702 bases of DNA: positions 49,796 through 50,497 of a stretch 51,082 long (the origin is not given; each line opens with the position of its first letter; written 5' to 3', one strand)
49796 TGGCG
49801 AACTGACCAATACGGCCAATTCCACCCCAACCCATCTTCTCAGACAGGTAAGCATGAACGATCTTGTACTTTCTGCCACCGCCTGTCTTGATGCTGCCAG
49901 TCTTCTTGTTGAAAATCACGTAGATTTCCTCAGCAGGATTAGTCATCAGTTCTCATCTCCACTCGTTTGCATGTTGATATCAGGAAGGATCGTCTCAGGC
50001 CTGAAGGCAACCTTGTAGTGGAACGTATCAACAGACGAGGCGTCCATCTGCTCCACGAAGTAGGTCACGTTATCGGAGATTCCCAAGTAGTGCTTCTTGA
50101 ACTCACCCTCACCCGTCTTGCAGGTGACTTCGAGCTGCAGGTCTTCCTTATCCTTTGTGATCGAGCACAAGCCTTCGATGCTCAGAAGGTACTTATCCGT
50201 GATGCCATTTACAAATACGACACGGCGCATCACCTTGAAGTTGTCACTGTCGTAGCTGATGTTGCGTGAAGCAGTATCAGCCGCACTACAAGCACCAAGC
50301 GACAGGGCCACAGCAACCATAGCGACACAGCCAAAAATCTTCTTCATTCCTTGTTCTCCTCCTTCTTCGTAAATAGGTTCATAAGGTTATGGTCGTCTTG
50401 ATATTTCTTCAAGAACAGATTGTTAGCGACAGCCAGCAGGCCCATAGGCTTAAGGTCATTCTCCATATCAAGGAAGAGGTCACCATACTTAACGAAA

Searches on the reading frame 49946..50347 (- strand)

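Call 73: search_protein_families(library=pfam, proteins=[window:49946-50347:-], max_evalue=0.01)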
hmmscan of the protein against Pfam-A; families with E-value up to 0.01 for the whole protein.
window:49946-50347:- (133 aa): 1 family
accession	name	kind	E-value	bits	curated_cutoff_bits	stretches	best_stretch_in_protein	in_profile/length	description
PF25682.1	Phage_VG64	-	1e-51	174.4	27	1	1-126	1-126/127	Mycobacterium phage VG64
